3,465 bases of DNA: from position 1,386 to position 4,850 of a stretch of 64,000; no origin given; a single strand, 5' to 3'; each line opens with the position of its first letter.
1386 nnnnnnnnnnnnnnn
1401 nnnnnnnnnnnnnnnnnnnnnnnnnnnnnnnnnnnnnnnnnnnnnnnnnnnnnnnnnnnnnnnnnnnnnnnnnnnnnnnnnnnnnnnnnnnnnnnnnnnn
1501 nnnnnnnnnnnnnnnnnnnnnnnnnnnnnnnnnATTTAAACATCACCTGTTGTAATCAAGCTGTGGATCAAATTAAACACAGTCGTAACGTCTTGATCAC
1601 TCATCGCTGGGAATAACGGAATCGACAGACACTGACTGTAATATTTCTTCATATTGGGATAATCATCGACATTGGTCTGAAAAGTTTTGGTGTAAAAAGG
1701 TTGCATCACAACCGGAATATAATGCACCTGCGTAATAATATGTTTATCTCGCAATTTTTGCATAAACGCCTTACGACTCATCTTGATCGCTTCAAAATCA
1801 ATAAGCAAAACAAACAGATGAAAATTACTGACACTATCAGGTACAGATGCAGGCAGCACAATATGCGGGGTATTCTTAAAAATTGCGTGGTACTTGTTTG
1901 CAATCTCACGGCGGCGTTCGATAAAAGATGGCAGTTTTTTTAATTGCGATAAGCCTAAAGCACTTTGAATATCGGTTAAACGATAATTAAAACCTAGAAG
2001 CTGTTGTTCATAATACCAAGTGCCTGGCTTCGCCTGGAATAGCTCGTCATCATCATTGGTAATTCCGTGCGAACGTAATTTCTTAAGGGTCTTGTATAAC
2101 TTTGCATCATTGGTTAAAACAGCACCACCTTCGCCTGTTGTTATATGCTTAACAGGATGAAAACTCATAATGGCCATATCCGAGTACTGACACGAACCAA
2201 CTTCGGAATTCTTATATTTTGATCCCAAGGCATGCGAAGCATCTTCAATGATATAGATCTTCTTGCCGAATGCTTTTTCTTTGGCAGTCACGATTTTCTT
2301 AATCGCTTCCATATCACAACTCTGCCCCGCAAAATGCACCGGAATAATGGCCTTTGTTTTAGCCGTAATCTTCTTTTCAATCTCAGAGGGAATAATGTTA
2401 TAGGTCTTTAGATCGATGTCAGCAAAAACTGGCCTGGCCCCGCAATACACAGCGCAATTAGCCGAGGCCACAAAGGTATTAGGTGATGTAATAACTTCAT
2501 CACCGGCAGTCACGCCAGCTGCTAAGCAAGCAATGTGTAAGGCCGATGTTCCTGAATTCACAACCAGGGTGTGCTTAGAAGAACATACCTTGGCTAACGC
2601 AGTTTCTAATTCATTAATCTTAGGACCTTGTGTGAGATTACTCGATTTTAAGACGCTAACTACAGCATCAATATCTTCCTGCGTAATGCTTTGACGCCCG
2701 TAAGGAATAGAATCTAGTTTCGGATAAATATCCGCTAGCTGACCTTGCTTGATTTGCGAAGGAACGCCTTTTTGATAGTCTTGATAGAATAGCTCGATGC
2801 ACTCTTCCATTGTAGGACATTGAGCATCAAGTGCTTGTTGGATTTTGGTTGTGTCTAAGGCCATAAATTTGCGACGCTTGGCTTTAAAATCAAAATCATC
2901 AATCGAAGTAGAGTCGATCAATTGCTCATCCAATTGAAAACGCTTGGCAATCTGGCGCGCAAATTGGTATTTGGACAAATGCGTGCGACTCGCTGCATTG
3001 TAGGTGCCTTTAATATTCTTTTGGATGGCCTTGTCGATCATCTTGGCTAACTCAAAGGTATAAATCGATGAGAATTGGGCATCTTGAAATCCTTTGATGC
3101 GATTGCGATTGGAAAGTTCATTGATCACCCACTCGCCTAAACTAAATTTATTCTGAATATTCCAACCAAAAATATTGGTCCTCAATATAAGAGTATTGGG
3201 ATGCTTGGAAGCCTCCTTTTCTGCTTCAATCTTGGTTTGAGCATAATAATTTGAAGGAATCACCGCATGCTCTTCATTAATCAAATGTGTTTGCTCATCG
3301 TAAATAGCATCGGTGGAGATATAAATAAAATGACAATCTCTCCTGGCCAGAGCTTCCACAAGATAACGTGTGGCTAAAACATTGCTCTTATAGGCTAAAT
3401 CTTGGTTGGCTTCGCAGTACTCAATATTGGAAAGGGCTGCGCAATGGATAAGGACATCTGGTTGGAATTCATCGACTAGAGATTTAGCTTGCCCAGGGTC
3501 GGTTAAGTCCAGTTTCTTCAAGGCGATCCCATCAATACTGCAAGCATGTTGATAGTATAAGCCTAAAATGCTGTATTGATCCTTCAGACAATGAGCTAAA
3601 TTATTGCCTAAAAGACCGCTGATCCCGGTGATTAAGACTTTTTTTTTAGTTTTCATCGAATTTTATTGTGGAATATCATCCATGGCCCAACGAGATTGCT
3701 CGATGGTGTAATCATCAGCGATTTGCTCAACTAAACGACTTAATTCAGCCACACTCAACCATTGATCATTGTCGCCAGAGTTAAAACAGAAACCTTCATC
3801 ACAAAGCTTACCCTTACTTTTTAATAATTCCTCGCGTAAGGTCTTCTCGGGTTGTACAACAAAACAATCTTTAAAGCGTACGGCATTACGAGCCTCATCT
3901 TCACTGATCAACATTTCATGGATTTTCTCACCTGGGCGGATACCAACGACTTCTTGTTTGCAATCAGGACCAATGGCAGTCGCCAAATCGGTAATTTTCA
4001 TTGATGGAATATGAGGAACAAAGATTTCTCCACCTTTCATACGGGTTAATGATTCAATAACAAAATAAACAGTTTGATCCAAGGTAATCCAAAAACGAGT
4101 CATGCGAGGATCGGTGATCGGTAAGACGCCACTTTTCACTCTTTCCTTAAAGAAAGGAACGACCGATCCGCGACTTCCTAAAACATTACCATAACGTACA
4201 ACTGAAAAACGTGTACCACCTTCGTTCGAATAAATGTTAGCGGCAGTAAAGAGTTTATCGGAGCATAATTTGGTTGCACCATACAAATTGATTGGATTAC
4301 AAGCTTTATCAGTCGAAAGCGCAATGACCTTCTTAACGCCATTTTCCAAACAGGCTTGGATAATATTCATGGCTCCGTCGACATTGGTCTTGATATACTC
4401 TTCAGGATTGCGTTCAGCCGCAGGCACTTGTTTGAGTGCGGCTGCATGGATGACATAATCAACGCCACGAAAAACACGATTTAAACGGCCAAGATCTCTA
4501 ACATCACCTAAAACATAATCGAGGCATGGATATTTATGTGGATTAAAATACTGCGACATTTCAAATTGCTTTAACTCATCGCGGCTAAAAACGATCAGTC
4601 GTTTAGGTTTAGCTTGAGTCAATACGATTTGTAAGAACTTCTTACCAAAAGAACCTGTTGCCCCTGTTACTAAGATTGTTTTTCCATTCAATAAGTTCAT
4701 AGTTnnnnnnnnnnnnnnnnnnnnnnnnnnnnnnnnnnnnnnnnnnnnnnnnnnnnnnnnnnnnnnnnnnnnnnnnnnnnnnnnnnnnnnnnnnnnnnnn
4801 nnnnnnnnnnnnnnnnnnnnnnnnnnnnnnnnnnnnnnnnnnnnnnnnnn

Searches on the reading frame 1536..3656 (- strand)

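Call 18: search_protein_families(library=pfam, proteins=[window:1536-3656:-], max_evalue=0.001)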
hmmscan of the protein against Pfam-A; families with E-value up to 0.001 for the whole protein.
window:1536-3656:- (706 aa): 9 families
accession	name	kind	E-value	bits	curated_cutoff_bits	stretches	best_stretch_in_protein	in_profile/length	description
PF01041.23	DegT_DnrJ_EryC1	-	5.4e-117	391.5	19.8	1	323-696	2-358/360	DegT/DnrJ/EryC1/StrS aminotransferase family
PF04321.23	RmlD_sub_bind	-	9.9e-45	153.2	27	1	6-295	2-286/287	RmlD substrate binding domain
PF01370.27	Epimerase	-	7e-25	88.3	20.9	1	7-152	1-156/240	NAD dependent epimerase/dehydratase family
PF16363.11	GDP_Man_Dehyd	-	7e-15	55.8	27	1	8-147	1-162/332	GDP-mannose 4,6 dehydratase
PF02719.21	Polysacc_synt_2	-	9.4e-08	32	20.2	1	50-117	62-130/293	Polysaccharide biosynthesis protein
PF00155.27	Aminotran_1_2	-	4.8e-06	26.4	19.7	1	338-461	34-177/361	Aminotransferase class I and II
PF01053.26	Cys_Met_Meta_PP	-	5.2e-06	25.7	27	1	343-461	50-165/381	Cys/Met metabolism PLP-dependent enzyme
PF07993.18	NAD_binding_4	-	1.3e-05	25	20.1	1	67-152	90-191/258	Male sterility protein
PF01276.26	OKR_DC_1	-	0.00031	20.1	27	1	328-428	50-148/417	Orn/Lys/Arg decarboxylase, major domain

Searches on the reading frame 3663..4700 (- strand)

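Call 18: search_protein_families(library=pfam, proteins=[window:3663-4700:-], max_evalue=0.001)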
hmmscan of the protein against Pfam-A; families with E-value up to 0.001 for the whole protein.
window:3663-4700:- (345 aa): 8 families
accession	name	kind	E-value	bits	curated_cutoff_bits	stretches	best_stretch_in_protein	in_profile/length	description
PF02719.21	Polysacc_synt_2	-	1.3e-100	336.8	20.2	1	9-283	1-292/293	Polysaccharide biosynthesis protein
PF01370.27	Epimerase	-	2.2e-24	86.7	20.9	1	9-197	1-204/240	NAD dependent epimerase/dehydratase family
PF01073.25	3Beta_HSD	-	1.4e-15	57.6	22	1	10-136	1-122/280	3-beta hydroxysteroid dehydrogenase/isomerase family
PF16363.11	GDP_Man_Dehyd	-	1.7e-13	51.2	27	1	10-131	1-130/332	GDP-mannose 4,6 dehydratase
PF04321.23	RmlD_sub_bind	-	5.9e-12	45.7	27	1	8-178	2-156/287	RmlD substrate binding domain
PF13460.12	NAD_binding_10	-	2.2e-08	34.6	27.2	1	13-134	1-102/184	NAD(P)H-binding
PF07993.18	NAD_binding_4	-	6.9e-08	32.4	20.1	1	11-136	1-142/258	Male sterility protein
PF05368.20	NmrA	-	4.8e-07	30.1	27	1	7-126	3-103/298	NmrA-like family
